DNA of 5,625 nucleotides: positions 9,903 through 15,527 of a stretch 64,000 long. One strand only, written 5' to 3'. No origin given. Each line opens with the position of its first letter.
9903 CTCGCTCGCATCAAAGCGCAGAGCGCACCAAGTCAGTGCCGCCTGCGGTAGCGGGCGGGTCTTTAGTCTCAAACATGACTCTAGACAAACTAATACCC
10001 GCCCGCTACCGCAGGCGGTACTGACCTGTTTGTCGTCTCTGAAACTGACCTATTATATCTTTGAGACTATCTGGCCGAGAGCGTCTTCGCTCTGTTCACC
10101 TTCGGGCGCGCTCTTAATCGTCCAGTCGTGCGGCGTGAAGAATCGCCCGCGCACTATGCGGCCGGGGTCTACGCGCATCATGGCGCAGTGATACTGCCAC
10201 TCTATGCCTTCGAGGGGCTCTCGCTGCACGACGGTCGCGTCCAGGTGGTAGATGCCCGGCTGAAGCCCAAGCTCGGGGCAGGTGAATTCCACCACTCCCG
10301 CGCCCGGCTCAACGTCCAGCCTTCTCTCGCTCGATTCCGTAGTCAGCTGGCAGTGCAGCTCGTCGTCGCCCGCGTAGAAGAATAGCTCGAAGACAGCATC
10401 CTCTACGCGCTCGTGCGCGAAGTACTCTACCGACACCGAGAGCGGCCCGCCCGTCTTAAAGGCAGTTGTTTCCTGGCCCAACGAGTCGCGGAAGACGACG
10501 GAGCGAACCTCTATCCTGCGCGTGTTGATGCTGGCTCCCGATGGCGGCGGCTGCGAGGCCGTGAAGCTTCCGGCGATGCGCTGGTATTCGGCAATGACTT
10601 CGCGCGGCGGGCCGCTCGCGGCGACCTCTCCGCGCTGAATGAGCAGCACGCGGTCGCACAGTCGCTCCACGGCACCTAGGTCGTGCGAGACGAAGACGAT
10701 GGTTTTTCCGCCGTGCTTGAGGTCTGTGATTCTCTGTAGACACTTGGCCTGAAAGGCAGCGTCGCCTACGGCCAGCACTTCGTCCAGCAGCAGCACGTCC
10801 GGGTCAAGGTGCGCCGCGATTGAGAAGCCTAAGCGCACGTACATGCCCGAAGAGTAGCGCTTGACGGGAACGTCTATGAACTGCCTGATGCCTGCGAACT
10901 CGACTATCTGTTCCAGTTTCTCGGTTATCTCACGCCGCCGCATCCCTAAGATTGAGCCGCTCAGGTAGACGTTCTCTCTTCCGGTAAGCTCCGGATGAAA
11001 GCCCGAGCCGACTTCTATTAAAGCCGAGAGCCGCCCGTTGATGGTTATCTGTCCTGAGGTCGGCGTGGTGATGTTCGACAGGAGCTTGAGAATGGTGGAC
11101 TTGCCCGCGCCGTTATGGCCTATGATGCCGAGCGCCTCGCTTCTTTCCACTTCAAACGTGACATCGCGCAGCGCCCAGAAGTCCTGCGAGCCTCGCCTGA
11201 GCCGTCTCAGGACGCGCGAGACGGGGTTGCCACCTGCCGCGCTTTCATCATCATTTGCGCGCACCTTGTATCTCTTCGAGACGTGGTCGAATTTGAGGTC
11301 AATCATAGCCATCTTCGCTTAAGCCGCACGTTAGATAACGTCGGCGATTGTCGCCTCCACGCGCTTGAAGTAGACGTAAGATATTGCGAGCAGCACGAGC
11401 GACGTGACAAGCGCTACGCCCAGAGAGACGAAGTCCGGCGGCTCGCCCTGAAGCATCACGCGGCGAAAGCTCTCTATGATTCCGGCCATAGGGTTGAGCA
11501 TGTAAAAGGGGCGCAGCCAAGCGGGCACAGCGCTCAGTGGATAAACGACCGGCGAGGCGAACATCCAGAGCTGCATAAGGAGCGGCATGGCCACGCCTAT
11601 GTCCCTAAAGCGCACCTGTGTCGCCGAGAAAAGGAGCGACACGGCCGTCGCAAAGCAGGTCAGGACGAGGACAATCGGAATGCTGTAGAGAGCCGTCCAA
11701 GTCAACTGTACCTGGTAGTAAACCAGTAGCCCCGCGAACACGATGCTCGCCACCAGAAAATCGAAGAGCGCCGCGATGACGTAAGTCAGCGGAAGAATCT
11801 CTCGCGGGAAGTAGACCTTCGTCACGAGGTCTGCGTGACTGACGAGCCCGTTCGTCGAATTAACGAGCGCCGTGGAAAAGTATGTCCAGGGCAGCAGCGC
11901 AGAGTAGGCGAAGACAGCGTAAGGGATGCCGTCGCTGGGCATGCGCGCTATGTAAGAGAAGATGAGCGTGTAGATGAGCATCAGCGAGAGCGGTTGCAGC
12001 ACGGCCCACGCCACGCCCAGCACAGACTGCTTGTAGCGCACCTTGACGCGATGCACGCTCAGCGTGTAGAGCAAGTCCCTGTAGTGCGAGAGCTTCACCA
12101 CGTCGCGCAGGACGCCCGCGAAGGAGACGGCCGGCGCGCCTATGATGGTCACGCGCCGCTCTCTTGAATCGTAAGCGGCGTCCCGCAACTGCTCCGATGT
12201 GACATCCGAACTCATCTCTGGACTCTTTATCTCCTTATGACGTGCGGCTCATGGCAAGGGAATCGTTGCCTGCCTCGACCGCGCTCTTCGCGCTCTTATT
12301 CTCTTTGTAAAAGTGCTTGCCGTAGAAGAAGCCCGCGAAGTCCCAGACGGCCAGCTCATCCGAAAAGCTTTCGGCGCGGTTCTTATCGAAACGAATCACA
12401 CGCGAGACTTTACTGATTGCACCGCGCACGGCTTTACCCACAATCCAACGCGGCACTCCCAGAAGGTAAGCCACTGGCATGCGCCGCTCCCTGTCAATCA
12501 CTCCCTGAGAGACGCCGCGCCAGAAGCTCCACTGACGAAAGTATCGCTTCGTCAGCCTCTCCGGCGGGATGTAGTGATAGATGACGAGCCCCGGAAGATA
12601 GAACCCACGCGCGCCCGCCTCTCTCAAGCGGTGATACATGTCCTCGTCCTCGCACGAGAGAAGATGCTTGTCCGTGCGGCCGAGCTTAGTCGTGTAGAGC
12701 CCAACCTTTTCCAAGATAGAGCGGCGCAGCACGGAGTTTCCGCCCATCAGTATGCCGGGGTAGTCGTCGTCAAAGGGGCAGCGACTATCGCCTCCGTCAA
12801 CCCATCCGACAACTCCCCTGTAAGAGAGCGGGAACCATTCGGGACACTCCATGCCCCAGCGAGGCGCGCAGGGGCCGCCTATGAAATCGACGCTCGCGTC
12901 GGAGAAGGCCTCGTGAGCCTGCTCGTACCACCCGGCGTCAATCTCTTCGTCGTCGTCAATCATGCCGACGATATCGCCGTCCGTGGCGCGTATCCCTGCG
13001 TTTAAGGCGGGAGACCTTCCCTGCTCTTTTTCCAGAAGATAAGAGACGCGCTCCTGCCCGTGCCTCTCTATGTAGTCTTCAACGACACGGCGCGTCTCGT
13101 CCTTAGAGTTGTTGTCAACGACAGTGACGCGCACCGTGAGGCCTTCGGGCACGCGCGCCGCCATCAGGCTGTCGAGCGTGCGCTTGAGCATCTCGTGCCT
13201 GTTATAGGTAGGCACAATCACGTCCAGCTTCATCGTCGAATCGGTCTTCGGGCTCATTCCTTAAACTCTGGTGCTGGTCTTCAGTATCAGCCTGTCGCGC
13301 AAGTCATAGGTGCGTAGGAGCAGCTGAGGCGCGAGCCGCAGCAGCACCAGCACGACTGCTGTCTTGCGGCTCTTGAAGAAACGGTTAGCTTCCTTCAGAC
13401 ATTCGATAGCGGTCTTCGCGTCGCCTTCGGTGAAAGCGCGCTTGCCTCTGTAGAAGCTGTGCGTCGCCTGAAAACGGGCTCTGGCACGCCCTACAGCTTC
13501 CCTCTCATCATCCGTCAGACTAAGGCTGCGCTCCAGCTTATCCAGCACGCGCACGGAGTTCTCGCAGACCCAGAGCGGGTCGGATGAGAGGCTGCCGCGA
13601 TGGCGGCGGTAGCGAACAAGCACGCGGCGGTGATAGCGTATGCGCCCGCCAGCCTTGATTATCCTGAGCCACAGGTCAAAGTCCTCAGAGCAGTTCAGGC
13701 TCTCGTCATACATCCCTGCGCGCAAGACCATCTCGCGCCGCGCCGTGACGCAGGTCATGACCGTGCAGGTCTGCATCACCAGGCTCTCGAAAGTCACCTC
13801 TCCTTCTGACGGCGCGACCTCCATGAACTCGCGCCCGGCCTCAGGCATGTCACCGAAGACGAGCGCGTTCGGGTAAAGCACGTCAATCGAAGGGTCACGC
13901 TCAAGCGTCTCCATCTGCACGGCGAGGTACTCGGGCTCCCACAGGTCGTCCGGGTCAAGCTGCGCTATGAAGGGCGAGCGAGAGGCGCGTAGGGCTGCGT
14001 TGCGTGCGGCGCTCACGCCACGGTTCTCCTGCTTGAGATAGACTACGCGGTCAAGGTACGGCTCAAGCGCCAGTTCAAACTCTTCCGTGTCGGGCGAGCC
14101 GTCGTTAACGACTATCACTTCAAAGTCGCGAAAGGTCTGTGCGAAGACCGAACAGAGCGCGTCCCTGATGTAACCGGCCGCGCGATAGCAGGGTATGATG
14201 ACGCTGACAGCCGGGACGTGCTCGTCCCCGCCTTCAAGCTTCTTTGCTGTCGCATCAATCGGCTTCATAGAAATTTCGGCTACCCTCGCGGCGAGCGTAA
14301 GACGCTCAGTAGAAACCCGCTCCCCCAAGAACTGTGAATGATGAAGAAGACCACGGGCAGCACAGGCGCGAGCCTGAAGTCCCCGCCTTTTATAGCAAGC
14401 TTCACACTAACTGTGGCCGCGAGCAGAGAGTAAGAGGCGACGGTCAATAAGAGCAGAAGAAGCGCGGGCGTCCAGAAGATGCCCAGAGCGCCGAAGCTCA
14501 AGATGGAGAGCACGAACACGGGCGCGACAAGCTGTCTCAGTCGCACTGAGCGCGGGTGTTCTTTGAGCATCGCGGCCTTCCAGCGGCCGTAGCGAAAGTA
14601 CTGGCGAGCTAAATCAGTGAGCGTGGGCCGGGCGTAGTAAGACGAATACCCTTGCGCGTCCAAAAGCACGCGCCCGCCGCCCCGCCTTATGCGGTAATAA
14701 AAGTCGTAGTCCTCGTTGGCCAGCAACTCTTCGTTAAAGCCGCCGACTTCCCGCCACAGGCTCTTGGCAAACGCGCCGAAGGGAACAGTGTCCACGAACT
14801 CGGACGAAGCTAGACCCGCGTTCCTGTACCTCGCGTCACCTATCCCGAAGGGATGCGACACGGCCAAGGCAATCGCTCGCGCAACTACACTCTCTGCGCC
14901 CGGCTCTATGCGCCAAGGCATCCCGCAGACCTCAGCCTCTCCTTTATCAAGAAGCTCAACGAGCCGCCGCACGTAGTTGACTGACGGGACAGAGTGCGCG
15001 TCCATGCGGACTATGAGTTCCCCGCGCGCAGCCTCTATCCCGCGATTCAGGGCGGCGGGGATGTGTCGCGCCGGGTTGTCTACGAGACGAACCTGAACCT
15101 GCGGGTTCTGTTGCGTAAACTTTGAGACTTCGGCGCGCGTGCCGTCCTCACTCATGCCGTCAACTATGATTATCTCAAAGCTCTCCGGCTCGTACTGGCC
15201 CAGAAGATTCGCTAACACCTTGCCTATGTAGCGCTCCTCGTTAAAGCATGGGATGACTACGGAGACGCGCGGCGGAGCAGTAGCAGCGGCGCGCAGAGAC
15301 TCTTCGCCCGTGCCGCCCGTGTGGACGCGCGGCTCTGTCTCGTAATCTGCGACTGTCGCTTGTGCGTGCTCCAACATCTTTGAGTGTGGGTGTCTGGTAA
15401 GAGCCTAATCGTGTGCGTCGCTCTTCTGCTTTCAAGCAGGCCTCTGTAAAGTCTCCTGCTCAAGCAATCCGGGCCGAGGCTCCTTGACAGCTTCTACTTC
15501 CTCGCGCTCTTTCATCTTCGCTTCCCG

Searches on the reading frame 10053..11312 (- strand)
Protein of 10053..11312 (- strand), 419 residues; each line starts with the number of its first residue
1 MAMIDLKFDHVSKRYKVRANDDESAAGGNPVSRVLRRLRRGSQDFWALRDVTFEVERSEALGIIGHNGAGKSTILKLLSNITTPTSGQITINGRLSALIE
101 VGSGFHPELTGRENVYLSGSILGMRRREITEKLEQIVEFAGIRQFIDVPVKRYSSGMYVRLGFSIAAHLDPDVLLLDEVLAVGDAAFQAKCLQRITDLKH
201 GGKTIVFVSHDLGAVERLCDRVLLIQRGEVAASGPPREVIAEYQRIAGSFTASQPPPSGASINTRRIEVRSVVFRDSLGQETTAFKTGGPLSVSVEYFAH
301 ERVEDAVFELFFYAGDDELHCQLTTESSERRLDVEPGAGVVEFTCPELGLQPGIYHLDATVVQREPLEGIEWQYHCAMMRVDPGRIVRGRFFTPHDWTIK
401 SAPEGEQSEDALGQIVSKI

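Call 4: search_protein_families(library=pfam, proteins=[window:10053-11312:-])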
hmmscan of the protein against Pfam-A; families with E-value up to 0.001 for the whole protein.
window:10053-11312:- (419 aa): 4 families
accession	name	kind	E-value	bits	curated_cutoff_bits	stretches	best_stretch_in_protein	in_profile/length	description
PF00005.33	ABC_tran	-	1.7e-21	77.7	25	1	48-179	1-135/137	ABC transporter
PF14524.12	Wzt_C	-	3.9e-11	43.5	30.4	1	264-382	7-130/143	Wzt C-terminal domain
PF13555.12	AAA_29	-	0.0002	21.5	27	1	50-92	14-55/61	P-loop containing region of AAA domain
PF13304.12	AAA_21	-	0.00078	20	27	0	62-92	3-45/304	AAA domain, putative AbiEii toxin, Type IV TA system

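Call 67: search_protein_families(library=ncbifam, proteins=[window:10053-11312:-], max_evalue=0.00001)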
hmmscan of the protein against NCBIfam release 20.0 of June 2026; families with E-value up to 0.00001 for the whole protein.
window:10053-11312:- (419 aa): 177 families (the best 25 are shown)
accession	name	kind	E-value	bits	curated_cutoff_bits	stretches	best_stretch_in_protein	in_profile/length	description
NF010065.0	PRK13545.1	equivalog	8.7e-63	212.8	538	1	6-246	5-237/549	teichoic acids export protein ATP-binding subunit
NF050108.1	galactan_ABC_ATP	equivalog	2.8e-53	180.6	400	1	47-244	44-241/244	galactan export ABC transporter ATP-binding subunit Wzt/RfbE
NF010066.0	PRK13546.1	equivalog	1.2e-51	175.6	320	1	40-250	32-241/264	teichoic acids export ABC transporter ATP-binding subunit TagH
TIGR01188.1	drrA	subfamily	1.6e-39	136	312.45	1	44-241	5-213/302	daunorubicin resistance ABC transporter, ATP-binding protein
NF010059.0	PRK13536.1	equivalog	4.2e-31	107.9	549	1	35-242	46-264/342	nodulation factor ABC transporter ATP-binding protein NodI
NF010060.0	PRK13537.1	equivalog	2.2e-30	105.7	521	1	36-242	19-236/314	nodulation factor ABC transporter ATP-binding protein NodI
TIGR01288.1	nodI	equivalog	1.1e-29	103.5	424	1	48-242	20-225/303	nodulation factor ABC transporter ATP-binding protein NodI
TIGR04521.1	ECF_ATPase_2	equivalog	1.8e-29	102.7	330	2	113-247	104-240/279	energy-coupling factor transporter ATPase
TIGR04520.1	ECF_ATPase_1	equivalog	1.6e-27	96.6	315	2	122-246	106-230/269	energy-coupling factor transporter ATPase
TIGR01186.1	proV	subfamily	2.4e-27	96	326.6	2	105-241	82-219/363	betaine/proline/choline family ABC transporter ATP-binding protein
NF007082.0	PRK09536.1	equivalog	1.4e-25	90.3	537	2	133-253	120-239/402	corrinoid ABC transporter ATPase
NF010068.0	PRK13548.1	equivalog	3.4e-25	88.6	261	2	127-242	112-233/261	heme ABC transporter ATP-binding protein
NF033858.1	ABC2_perm_RbbA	equivalog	6.9e-25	87.1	1050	1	35-243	269-488/909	ribosome-associated ATPase/putative transporter RbbA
TIGR03740.1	galliderm_ABC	subfamily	7.1e-25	88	309.75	1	46-231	14-203/223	lantibiotic protection ABC transporter ATP-binding subunit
NF010156.0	PRK13635.1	equivalog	9.2e-25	87.3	392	2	118-244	106-232/279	energy-coupling factor ABC transporter ATP-binding protein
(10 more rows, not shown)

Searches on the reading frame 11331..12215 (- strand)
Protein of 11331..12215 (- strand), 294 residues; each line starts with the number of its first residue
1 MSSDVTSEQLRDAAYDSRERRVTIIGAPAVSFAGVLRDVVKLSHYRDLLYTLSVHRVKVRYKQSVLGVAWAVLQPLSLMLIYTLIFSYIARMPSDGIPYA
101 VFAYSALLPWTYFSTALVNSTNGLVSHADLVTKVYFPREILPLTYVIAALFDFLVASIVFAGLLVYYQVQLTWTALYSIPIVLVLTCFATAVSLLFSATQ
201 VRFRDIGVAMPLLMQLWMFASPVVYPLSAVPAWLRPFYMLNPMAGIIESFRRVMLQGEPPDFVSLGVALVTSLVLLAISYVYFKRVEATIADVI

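Call 4: search_protein_families(library=pfam, proteins=[window:11331-12215:-])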
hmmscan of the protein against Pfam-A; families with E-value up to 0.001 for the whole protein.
window:11331-12215:- (294 aa): 2 families
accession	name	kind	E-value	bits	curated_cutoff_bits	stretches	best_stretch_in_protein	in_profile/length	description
PF01061.29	ABC2_membrane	-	1.3e-18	67.8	26.9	1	49-254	3-210/211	ABC-2 type transporter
PF12698.13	ABC2_membrane_3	-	9.2e-05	22.1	31.6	1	150-280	212-346/347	ABC-2 family transporter protein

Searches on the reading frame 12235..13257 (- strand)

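Call 4: search_protein_families(library=pfam, proteins=[window:12235-13257:-])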
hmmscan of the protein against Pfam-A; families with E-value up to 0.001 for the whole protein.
window:12235-13257:- (340 aa): 3 families
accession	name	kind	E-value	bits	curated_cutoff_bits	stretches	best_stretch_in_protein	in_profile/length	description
PF00535.33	Glycos_transf_2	-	5.4e-26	91.9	23.3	1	13-185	2-167/168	Glycosyl transferase family 2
PF13641.12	Glyco_tranf_2_3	-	4.4e-18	66.6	27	1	12-242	4-223/230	Glycosyltransferase like family 2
PF13632.12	Glyco_trans_2_3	-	3.7e-06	27.3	27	1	97-249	2-142/198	Glycosyl transferase family group 2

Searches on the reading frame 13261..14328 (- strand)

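Call 4: search_protein_families(library=pfam, proteins=[window:13261-14328:-])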
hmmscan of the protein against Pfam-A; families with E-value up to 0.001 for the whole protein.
window:13261-14328:- (355 aa): 4 families
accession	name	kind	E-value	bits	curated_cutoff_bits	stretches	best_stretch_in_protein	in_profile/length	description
PF00535.33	Glycos_transf_2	-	2.5e-27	96.3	23.3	1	42-158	1-119/168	Glycosyl transferase family 2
PF13641.12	Glyco_tranf_2_3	-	3.2e-17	63.8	27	1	39-240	1-211/230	Glycosyltransferase like family 2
PF10111.15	Glyco_tranf_2_2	-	1.6e-13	51.2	27.3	1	42-248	1-223/276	Glycosyltransferase like family 2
PF20691.3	TAGT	-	0.00015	22.3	27.5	1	95-235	51-192/205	TET-Associated Glycosyltransferase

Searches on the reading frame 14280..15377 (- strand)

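Call 4: search_protein_families(library=pfam, proteins=[window:14280-15377:-])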
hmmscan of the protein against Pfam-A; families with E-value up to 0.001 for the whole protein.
window:14280-15377:- (365 aa): 4 families
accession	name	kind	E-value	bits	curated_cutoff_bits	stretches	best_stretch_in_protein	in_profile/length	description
PF00535.33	Glycos_transf_2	-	3.3e-27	95.9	23.3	1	39-160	1-120/168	Glycosyl transferase family 2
PF13641.12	Glyco_tranf_2_3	-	1.9e-16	61.3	27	1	36-262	1-226/230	Glycosyltransferase like family 2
PF10111.15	Glyco_tranf_2_2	-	1.7e-13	51.1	27.3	1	39-138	1-101/276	Glycosyltransferase like family 2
PF13632.12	Glyco_trans_2_3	-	4e-07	30.5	27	1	122-319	2-193/198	Glycosyl transferase family group 2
